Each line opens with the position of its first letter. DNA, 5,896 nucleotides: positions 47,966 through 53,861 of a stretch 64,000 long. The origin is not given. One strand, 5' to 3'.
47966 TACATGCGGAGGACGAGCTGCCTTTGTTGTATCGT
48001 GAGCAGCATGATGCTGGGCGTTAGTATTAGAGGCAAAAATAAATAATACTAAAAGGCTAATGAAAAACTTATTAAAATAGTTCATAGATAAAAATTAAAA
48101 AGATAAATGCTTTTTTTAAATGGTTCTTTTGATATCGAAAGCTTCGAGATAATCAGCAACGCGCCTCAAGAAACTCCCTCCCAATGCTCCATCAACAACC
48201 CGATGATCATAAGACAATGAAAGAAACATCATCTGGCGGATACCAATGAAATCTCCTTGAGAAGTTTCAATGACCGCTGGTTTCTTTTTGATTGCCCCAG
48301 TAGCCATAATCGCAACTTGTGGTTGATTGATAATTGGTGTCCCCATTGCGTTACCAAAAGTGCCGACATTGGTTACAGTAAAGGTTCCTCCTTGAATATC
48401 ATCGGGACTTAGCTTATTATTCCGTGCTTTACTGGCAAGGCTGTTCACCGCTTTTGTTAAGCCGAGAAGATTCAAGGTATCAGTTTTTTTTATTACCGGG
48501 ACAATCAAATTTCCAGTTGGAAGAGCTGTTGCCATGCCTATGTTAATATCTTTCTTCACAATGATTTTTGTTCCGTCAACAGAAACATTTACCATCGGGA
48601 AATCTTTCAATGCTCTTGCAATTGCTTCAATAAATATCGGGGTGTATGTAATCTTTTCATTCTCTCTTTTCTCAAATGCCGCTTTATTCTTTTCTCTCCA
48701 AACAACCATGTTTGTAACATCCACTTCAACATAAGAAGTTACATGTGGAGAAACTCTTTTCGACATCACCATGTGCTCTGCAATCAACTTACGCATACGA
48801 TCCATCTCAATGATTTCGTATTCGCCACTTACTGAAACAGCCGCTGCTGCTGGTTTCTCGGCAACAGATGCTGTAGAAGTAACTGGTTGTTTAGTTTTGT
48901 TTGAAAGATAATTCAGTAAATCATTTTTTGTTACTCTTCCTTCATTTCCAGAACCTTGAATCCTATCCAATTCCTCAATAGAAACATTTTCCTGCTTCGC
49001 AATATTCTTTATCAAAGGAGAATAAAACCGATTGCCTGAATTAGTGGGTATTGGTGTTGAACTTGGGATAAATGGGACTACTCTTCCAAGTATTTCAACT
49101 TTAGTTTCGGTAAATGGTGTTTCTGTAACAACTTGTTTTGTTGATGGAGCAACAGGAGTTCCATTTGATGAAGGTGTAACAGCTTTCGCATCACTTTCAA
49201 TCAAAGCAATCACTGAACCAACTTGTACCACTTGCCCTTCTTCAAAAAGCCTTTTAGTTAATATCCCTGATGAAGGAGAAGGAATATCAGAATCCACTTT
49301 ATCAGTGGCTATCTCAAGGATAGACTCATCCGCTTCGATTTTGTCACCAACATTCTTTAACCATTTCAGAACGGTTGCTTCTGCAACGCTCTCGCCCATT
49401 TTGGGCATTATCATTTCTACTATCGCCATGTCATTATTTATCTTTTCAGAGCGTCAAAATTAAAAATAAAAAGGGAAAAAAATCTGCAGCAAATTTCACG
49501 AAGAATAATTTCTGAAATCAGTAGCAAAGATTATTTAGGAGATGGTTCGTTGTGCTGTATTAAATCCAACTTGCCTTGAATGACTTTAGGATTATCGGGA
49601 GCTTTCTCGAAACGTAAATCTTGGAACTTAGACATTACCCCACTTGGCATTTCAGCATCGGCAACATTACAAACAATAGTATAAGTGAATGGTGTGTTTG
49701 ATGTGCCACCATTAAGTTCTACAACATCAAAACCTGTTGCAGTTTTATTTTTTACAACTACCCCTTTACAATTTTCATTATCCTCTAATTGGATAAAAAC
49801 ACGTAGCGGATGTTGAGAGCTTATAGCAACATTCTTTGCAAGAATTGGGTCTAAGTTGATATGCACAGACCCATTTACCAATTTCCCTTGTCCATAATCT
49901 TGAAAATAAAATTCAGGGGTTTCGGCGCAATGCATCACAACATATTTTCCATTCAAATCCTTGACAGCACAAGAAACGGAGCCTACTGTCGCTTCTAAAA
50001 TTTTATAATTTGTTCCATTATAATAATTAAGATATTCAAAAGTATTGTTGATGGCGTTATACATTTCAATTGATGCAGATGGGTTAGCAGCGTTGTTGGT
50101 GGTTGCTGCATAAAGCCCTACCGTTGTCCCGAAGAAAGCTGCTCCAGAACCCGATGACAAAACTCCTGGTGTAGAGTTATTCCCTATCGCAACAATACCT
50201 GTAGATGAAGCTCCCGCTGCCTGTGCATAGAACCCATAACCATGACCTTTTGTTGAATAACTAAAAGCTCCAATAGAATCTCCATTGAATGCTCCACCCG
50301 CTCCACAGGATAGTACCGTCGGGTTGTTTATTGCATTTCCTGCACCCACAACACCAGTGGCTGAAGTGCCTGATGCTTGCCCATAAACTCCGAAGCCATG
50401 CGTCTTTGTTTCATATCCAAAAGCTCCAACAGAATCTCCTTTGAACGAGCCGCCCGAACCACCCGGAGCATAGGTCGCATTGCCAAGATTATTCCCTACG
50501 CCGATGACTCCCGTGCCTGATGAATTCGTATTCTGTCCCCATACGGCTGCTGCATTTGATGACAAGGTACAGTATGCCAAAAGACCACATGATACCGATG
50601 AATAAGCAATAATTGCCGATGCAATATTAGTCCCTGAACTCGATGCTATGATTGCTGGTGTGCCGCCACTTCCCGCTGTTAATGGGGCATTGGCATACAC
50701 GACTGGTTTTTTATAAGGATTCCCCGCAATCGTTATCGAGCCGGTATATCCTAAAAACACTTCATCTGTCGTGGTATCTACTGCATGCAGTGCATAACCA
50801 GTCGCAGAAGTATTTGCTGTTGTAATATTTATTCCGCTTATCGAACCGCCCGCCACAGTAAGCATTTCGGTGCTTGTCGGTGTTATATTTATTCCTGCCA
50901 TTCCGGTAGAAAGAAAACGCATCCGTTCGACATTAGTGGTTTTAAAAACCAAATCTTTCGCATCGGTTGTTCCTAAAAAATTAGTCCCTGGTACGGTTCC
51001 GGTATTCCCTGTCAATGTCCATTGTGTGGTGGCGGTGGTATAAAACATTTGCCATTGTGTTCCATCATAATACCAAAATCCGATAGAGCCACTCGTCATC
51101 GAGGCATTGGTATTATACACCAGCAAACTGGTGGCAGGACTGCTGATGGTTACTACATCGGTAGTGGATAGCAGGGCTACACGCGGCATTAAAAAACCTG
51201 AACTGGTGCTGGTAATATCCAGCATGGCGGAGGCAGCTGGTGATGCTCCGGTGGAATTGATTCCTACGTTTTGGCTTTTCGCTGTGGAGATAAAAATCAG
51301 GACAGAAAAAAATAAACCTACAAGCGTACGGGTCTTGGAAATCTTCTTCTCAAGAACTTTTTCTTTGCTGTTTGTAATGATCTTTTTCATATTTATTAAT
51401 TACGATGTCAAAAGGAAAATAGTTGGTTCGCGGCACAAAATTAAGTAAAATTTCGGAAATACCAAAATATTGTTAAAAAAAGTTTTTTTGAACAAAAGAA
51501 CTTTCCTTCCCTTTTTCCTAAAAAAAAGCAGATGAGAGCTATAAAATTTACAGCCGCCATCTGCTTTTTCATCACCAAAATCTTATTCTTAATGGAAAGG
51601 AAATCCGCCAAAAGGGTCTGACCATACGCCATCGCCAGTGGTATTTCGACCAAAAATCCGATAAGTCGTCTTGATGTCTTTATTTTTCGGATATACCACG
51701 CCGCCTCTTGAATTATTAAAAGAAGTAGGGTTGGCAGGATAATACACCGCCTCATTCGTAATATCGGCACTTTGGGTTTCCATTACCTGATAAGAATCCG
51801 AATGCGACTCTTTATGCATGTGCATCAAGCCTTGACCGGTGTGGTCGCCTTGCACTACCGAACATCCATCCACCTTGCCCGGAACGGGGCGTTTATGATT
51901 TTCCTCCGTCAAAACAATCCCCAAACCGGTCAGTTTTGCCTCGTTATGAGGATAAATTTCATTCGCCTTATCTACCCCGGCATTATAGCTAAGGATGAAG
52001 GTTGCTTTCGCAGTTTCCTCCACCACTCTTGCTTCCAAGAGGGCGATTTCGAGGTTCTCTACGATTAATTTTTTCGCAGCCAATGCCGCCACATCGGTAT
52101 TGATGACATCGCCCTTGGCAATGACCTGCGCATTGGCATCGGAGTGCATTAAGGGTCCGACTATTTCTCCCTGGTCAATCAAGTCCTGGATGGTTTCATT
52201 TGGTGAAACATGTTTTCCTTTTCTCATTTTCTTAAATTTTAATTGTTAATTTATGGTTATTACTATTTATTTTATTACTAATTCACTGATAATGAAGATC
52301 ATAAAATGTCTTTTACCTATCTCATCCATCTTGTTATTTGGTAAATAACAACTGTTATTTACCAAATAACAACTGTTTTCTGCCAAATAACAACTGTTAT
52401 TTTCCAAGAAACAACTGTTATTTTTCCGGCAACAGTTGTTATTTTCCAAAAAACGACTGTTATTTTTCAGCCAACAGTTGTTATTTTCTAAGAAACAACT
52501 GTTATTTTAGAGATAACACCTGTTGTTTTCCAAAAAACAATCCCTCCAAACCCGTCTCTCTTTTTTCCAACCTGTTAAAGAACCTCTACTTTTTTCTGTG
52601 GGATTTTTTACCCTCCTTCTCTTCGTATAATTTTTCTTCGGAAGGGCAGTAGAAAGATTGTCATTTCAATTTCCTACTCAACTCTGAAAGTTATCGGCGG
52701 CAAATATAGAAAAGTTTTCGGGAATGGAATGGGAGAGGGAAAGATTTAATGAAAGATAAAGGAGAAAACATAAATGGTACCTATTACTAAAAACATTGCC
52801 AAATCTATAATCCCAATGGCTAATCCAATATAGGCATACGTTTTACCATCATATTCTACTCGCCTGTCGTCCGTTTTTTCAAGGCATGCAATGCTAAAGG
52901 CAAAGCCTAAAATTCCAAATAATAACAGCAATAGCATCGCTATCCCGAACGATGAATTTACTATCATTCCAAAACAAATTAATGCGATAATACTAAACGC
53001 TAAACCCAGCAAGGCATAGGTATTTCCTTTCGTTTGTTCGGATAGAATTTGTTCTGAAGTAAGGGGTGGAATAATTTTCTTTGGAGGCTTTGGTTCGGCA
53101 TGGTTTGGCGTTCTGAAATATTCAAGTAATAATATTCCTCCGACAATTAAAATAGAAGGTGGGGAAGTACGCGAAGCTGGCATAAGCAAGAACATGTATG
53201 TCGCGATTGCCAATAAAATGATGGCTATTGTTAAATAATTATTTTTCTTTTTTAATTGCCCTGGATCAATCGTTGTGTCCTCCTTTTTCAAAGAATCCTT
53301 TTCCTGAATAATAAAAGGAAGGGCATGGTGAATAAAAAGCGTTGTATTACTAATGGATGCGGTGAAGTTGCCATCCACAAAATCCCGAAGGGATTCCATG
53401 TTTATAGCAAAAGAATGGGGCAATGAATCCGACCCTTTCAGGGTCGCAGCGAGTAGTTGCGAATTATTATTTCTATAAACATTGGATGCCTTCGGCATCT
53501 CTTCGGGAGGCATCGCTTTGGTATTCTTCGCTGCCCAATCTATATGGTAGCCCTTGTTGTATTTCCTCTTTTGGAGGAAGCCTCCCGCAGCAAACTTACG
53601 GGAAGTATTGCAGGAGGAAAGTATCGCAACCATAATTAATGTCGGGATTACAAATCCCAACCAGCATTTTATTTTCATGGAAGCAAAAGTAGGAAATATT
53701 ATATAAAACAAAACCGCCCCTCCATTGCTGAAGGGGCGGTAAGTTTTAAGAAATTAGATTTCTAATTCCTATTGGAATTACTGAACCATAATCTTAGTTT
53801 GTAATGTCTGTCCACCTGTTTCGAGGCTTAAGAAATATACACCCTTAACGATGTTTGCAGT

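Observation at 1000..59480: Thirteen intergenic tandem arrays with a strict 21/42-bp period, each with a different unit sequence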

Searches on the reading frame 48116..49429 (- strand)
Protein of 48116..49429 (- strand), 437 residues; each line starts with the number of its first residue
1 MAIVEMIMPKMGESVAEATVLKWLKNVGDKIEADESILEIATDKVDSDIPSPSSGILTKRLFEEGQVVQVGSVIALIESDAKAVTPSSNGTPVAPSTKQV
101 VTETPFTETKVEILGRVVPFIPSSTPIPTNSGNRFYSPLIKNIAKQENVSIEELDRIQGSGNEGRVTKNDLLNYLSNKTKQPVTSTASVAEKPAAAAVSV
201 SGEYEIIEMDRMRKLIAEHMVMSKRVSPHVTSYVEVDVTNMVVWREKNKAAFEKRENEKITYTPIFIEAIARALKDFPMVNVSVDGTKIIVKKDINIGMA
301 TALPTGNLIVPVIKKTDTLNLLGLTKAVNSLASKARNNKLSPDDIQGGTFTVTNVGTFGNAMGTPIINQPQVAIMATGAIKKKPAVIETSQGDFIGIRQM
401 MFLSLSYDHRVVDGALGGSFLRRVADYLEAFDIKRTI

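Call 19: search_protein_families(library=ncbifam, proteins=[window:48116-49429:-], max_evalue=1e-10)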
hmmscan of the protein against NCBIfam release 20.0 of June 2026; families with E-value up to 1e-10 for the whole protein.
window:48116-49429:- (437 aa): 11 families
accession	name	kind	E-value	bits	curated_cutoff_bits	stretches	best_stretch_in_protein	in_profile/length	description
TIGR02927.1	SucB_Actino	equivalog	4.7e-103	345.9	423.45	1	5-432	128-572/579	2-oxoglutarate dehydrogenase, E2 component, dihydrolipoamide succinyltransferase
NF008814.0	PRK11854.1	equivalog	5.3e-102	342.3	722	1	4-431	208-632/637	pyruvate dehydrogenase complex dihydrolipoyllysine-residue acetyltransferase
NF004309.0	PRK05704.1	equivalog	4.1e-99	332.7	449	1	3-429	2-399/408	2-oxoglutarate dehydrogenase complex dihydrolipoyllysine-residue succinyltransferase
TIGR01347.1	sucB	equivalog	1.2e-95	321.2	378.65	1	5-431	2-397/404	dihydrolipoyllysine-residue succinyltransferase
TIGR01349.1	PDHac_trf_mito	equivalog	3.2e-78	263.8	445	1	6-430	2-431/437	pyruvate dehydrogenase complex dihydrolipoamide acetyltransferase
TIGR01348.1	PDHac_trf_long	equivalog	8.8e-74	249.1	552.1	1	5-429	157-580/587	dihydrolipoyllysine-residue acetyltransferase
NF008815.0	PRK11857.1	equivalog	5.8e-53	180.3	378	1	135-433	5-304/308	dihydrolipoamide acetyltransferase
NF011416.0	PRK14843.1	equivalog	7.3e-53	179.7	429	1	137-429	52-340/347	dihydrolipoamide acetyltransferase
NF008907.0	PRK12270.1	equivalog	3.3e-38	131.1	878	1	176-429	100-362/1241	multifunctional oxoglutarate decarboxylase/oxoglutarate dehydrogenase thiamine pyrophosphate-binding subunit/dihydrolipoyllysine-residue suc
NF011457.0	PRK14875.1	equivalog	1.6e-20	73.4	307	1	2-179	2-129/372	acetoin dehydrogenase dihydrolipoyllysine-residue acetyltransferase subunit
NF008854.0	PRK11892.1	equivalog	4.3e-11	42.1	454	1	4-96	3-96/464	pyruvate dehydrogenase complex E1 component subunit beta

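Call 87: list_cluster_members(proteins=[P0001, window:48116-49429:-, window:14135-14788:+, window:38111-39907:-, P0009, P0011])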
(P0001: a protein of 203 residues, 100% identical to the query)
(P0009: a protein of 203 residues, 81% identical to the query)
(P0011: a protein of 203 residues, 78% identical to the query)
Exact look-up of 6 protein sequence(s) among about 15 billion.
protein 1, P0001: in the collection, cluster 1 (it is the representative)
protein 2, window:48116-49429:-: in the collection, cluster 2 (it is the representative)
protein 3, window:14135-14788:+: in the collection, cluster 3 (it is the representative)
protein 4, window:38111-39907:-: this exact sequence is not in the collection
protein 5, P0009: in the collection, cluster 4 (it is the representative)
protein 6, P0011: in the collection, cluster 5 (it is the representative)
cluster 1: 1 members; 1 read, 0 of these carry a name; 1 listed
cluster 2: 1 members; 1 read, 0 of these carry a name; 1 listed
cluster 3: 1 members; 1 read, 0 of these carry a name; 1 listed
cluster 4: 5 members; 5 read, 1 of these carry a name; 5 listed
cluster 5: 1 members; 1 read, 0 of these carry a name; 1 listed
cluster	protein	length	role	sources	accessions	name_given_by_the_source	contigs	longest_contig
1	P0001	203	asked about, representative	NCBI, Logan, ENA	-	-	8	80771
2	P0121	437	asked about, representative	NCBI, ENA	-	-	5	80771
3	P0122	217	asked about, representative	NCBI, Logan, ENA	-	-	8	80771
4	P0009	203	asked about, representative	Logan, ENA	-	-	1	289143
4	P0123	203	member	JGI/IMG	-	acylpyruvate hydrolase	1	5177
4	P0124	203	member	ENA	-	-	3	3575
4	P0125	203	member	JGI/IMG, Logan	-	-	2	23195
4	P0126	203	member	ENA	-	-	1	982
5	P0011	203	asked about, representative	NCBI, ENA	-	-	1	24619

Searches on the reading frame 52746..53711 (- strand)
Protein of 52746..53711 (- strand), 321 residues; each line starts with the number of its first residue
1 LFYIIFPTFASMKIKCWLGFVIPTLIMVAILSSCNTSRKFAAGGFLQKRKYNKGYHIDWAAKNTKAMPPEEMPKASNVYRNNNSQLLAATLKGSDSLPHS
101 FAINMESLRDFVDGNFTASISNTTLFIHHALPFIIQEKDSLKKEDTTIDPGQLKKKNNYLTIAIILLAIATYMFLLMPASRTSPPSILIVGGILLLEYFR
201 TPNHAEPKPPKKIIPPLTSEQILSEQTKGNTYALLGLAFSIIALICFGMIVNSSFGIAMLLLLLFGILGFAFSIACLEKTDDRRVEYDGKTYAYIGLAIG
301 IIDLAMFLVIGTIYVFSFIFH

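Call 14: search_protein_families(library=pfam, proteins=[window:52746-53711:-], max_evalue=0.00001)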
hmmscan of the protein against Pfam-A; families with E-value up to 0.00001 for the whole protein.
window:52746-53711:- (321 aa): 1 family
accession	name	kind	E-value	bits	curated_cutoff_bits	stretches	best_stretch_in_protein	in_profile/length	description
PF13828.11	DUF4190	-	6.8e-09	35.8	35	1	255-309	8-61/62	Domain of unknown function (DUF4190)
